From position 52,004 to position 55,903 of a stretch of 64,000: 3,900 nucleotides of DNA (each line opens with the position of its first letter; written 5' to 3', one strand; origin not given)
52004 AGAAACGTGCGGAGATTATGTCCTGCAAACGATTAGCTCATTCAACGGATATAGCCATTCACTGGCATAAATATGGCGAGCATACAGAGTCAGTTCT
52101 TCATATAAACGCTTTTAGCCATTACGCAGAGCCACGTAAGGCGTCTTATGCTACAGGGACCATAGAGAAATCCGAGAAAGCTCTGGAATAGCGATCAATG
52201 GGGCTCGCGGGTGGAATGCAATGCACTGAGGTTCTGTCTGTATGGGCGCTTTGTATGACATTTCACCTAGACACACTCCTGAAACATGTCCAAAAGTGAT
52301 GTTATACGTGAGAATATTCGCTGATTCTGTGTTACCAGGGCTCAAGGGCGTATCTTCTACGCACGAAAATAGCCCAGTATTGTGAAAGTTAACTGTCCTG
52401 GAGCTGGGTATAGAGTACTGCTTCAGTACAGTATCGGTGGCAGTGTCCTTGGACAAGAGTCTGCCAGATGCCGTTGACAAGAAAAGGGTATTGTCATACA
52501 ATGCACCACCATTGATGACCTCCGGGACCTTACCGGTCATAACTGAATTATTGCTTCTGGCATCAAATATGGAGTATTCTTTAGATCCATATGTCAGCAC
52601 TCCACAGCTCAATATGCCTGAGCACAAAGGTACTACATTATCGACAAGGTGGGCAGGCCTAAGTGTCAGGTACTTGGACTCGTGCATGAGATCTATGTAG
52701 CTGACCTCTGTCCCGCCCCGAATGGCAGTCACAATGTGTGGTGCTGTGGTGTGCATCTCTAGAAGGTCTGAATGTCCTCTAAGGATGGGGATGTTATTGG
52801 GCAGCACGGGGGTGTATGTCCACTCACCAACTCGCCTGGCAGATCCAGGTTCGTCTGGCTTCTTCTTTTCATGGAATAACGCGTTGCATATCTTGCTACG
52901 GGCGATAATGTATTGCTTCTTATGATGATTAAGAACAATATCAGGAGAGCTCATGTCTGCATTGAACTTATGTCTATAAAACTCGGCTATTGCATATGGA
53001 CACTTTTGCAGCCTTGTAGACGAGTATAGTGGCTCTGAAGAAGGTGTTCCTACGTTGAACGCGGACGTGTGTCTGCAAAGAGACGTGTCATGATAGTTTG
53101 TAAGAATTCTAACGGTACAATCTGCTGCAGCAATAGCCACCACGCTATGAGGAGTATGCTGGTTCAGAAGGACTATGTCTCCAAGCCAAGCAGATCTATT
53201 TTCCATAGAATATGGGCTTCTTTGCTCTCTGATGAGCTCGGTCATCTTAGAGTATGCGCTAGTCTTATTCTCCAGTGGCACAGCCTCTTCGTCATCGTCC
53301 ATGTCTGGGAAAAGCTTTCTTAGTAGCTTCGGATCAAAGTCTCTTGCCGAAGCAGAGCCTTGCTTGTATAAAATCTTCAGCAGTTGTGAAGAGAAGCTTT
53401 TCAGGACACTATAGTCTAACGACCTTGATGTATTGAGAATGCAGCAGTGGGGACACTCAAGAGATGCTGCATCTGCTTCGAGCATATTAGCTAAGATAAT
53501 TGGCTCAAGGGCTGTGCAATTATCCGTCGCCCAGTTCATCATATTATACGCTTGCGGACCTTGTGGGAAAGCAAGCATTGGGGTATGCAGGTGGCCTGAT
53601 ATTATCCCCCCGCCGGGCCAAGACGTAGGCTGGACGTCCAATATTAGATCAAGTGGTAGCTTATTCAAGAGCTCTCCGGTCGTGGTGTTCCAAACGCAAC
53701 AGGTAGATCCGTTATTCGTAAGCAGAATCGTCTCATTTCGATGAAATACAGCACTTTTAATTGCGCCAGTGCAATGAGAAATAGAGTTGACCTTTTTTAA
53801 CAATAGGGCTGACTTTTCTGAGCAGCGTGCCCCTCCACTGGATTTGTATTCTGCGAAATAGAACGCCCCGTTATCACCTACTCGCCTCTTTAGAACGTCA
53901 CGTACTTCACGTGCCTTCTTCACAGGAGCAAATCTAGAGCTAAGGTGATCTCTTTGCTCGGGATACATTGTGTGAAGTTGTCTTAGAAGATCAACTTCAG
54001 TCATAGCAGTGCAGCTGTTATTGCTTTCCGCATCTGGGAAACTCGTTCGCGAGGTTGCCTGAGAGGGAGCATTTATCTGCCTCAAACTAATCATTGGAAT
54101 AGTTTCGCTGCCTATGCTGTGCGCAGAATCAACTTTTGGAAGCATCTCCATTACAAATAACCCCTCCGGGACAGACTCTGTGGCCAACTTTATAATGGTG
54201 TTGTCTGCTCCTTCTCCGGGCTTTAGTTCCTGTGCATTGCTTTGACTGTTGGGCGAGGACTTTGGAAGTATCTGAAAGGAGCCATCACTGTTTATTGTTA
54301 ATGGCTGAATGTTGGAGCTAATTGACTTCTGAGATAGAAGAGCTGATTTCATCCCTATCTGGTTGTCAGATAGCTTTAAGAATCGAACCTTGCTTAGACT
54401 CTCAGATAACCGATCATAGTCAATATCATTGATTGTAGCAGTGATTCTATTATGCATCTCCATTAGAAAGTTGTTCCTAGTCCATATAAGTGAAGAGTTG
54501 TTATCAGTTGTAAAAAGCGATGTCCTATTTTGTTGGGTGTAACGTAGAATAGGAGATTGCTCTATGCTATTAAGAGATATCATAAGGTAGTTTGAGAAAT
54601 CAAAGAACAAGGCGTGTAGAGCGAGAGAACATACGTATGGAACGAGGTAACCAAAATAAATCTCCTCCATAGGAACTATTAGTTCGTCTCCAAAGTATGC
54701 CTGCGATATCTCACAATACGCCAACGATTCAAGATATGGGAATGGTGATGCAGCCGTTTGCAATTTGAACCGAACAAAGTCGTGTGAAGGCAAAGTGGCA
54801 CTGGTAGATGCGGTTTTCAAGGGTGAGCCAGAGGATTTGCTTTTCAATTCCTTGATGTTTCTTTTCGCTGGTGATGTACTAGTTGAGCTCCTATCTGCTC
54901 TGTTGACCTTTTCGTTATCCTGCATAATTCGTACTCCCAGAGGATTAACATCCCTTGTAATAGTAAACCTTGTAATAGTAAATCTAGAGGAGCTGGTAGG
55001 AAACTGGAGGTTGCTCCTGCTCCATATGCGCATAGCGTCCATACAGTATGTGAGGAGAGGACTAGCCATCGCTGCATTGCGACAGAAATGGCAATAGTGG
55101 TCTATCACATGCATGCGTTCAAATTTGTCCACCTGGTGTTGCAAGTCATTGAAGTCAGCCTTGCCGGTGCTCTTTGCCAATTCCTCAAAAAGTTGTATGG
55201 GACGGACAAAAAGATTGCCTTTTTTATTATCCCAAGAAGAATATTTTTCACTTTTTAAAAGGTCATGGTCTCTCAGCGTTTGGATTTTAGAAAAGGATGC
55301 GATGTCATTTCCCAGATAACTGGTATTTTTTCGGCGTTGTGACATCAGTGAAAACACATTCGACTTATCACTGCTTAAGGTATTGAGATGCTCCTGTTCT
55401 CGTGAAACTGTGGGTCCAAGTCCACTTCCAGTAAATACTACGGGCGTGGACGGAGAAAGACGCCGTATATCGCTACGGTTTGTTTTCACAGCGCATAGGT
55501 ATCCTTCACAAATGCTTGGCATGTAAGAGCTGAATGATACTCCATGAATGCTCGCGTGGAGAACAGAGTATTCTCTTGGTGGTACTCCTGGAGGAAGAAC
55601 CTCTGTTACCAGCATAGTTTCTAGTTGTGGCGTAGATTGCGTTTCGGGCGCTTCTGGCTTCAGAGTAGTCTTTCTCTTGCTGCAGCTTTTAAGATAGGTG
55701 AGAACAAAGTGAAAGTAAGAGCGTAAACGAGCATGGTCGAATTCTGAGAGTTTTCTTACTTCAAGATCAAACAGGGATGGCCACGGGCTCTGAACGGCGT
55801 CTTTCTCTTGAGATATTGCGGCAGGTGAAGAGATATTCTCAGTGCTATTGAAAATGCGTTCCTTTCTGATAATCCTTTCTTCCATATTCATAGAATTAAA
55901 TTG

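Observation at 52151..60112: Raptor homologue about twice metazoan length, with the caspase-like His/Cys dyad conserved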

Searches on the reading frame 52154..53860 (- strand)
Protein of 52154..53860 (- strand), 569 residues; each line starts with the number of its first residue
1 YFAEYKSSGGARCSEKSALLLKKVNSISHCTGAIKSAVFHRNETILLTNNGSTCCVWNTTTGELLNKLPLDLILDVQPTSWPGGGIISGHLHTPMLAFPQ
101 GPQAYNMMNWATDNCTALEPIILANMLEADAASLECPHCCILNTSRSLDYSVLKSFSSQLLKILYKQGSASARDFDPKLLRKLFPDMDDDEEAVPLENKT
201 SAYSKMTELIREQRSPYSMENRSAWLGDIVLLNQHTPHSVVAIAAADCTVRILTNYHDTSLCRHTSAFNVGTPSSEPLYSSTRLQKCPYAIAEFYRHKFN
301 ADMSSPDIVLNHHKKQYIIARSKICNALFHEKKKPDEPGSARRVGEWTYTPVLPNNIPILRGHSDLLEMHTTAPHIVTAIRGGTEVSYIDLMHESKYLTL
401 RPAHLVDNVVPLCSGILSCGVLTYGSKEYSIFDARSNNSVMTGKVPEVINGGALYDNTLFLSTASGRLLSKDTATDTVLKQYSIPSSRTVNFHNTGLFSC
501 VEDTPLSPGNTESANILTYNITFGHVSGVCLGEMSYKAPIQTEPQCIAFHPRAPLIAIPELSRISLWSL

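Call 55: search_solved_structures(query=A7, max_evalue=10, show_alignments=0)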
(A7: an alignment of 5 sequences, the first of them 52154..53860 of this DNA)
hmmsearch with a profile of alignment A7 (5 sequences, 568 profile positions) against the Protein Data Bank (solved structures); distinct sequences matched with E-value up to 10: 17.
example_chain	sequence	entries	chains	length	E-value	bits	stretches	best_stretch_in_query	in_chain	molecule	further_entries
5mzh_A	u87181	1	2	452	0.082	14.7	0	6-67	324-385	Dynein assembly factor with WDR repeat domains 1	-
7ruo_A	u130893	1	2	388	0.16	13.8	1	373-454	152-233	U3 small nucleolar RNA-associated protein 15 homolog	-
5oql_d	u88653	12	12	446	0.23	13.2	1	369-441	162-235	Sof1 | DDB1- and CUL4-associated factor 13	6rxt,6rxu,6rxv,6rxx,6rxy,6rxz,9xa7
9if7_LH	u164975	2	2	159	0.31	12.8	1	137-180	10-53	Splicing regulator SDE2-like protein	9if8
10zy_R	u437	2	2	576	0.34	12.7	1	358-471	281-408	Periodic tryptophan protein 1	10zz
7mq8_LJ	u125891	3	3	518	0.34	12.7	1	373-454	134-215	U3 small nucleolar RNA-associated protein 15 homolog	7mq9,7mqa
2hjv_A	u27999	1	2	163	0.51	12.1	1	26-122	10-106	ATP-dependent RNA helicase dbpA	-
5sup_A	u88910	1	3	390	0.55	12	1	323-397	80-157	ATP-dependent RNA helicase SUB2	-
7apx_F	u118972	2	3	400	0.57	11.9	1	323-397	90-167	ATP-dependent RNA helicase SUB2 | EM14S01-3B_G0007820.mRNA.1.CDS.1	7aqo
8u8d_D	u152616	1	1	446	0.6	11.8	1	323-397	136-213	RNA helicase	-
9t8y_A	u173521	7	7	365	0.65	11.7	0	30-68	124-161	F-box/WD repeat-containing protein 1A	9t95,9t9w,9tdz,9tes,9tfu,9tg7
8u8e_D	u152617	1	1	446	0.67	11.7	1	323-397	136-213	RNA helicase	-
5suq_A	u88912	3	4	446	0.68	11.6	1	323-397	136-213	ATP-dependent RNA helicase SUB2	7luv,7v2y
5wbi_A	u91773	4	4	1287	0.83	11.4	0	227-268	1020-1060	Regulatory-associated protein of TOR 1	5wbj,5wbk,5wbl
6m90_A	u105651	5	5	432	0.98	11.1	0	30-68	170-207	F-box/WD repeat-containing protein 1A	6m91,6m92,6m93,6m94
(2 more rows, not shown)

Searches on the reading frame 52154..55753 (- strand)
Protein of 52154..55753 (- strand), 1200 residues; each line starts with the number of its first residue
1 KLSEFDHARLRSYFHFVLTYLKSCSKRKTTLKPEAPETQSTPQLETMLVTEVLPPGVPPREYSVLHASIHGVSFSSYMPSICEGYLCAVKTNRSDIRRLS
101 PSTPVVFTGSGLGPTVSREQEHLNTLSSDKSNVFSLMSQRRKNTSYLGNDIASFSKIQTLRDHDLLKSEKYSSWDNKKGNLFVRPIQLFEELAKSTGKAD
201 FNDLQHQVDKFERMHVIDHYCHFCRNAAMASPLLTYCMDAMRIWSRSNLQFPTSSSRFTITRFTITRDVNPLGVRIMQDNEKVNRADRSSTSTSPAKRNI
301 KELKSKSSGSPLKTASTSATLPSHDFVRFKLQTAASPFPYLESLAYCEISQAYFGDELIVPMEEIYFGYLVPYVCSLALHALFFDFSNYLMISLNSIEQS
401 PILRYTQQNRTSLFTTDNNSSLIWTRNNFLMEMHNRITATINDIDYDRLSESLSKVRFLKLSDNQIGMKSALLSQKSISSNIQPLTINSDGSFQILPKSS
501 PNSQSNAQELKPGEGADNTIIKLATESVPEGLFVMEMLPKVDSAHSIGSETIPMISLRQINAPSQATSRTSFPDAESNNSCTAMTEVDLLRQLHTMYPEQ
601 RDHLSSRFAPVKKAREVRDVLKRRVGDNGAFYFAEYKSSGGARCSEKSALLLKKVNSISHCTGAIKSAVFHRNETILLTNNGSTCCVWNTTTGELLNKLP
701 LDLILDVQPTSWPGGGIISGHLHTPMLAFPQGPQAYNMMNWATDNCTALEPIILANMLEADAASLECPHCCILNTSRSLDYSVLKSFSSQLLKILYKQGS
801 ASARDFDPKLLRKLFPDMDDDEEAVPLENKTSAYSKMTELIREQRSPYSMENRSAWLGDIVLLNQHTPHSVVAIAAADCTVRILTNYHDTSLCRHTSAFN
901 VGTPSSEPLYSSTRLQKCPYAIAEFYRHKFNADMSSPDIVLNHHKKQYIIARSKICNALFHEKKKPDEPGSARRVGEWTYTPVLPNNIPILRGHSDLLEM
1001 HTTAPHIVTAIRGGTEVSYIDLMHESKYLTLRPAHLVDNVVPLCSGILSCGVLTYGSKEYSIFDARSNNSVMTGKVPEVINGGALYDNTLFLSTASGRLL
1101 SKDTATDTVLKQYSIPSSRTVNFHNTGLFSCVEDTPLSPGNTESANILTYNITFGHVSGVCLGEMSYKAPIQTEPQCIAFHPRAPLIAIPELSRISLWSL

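Call 50: predict_structure(alignment_id=A4)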
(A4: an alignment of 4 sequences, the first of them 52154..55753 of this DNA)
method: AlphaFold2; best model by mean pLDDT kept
length: 1200 residues; sequences in the alignment: 4
mean_pLDDT: 28.4   pTM: 0.23
mean pLDDT of the five models: 28.4, 25.7, 24.9, 24.5, 24.4
residues with pLDDT >= 90: 0; 70-90: 0; 50-70: 41; < 50: 1159
segments of 3 or more residues with pLDDT < 50: 1-1056, 1063-1071, 1087-1089, 1116-1200
pLDDT, mean of each block of 10 residues (from residue 1): 26 28 27 27 26 30 29 25 24 25 22 27 25 24 23 25 27 31 31 35 32 27 25 25 23 24 21 23 24 25 25 23 23 26 24 25 27 27 26 25 26 25 29 29 28 25 22 22 22 23 23 23 22 21 22 22 22 23 32 37 33 33 33 23 21 23 30 34 33 31 29 25 25 28 30 32 29 28 36 38 42 44 33 31 27 24 25 25 26 26 25 27 27 29 31 28 26 24 24 27 25 25 24 26 29 48 41 58 49 55 52 46 39 34 29 25 24 26 24 24
secondary structure, 60 per line:
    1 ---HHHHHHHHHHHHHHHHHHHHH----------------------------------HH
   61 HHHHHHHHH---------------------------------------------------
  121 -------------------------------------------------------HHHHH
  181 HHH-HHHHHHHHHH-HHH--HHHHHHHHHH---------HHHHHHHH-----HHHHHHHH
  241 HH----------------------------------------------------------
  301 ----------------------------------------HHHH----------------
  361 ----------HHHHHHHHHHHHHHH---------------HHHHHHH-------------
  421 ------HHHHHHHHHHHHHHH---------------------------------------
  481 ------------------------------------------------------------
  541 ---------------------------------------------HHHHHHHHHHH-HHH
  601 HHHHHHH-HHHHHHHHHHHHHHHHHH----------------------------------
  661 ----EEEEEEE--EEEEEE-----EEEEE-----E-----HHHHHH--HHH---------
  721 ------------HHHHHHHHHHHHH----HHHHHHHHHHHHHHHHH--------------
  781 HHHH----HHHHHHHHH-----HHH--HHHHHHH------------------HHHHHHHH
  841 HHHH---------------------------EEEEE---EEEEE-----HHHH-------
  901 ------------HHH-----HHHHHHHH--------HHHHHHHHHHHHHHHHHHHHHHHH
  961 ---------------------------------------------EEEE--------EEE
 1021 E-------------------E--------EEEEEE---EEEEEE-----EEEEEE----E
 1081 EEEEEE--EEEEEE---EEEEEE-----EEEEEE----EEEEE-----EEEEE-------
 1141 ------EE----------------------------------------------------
elements in order (helices of 4 or more, strands of 3 or more residues): H4-24 H59-69 H176-183 H185-194 H201-210 H220-227 H233-242 H341-344 H371-385 H401-407 H427-441 H586-596 H598-607 H609-626 E665-671 E674-679 E685-689 H701-706 H733-745 H750-766 H781-784 H789-797 H808-814 H833-844 E872-876 E880-884 H890-893 H921-928 H937-960 E1006-1009 E1018-1021 E1050-1055 E1059-1064 E1070-1075 E1080-1086 E1089-1094 E1098-1103 E1109-1114 E1119-1123 E1129-1133

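Call 51: search_protein_families(library=pfam, alignment_id=A4, max_evalue=5)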
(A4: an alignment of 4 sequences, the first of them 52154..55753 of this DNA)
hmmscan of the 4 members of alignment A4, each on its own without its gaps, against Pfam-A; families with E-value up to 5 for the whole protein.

A. member 1, window:52154-55753:- (1200 aa): 2 families
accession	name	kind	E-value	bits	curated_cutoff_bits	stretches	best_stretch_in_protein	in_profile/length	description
PF04765.19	TOD1_MUCI70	-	0.0074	16.1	21.4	1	149-253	140-244/314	TOD1/MUCI70, glycosyltransferase-like domain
PF00400.38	WD40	-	0.15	13.2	27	0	656-689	5-39/39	WD domain, G-beta repeat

B. families by the number of members that match (of 4 scanned): 6 families
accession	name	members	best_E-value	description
PF00400.38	WD40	2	0.066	WD domain, G-beta repeat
PF04765.19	TOD1_MUCI70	1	0.0074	TOD1/MUCI70, glycosyltransferase-like domain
PF25442.1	Ubiquitin_RHG40_C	1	0.052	RHG40-like, C-terminal ubiquitin-like domain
PF05923.17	APC_r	1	0.091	APC repeat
PF19900.4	DUF6373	1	0.19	Family of unknown function (DUF6373)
PF21959.2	DUF6923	1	0.28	Repeat of unknown function (DUF6923)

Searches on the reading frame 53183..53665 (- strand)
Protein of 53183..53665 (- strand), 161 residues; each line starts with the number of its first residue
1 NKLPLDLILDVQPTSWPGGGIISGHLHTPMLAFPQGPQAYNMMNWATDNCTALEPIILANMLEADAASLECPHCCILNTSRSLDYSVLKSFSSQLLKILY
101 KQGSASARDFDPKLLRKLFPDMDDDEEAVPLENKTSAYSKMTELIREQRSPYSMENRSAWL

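Call 78: search_protein_families(library=pfam, proteins=[window:53183-53665:-], max_evalue=10)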
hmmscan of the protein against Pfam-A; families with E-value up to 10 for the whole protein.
window:53183-53665:- (161 aa): 2 families
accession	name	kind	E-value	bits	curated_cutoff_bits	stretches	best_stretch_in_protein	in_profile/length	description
PF03902.18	Gal4_dimer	-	0.04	14.5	22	1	113-127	17-31/54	Gal4-like dimerisation domain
PF10550.14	Toxin_36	-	0.15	13.4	25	1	138-149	5-16/17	Conantokin toxin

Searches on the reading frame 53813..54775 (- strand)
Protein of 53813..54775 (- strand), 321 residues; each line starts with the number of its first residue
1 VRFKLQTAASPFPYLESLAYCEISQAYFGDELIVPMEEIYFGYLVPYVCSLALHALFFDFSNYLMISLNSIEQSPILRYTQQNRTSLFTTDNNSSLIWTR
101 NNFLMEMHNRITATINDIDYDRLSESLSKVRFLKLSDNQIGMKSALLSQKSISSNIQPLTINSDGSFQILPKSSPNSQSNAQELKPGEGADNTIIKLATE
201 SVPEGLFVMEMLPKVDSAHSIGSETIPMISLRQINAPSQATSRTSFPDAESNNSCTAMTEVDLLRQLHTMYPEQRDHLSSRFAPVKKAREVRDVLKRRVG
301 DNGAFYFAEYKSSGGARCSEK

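Call 78: search_protein_families(library=pfam, proteins=[window:53813-54775:-], max_evalue=10)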
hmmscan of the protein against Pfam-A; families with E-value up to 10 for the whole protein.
window:53813-54775:- (321 aa): 0 families
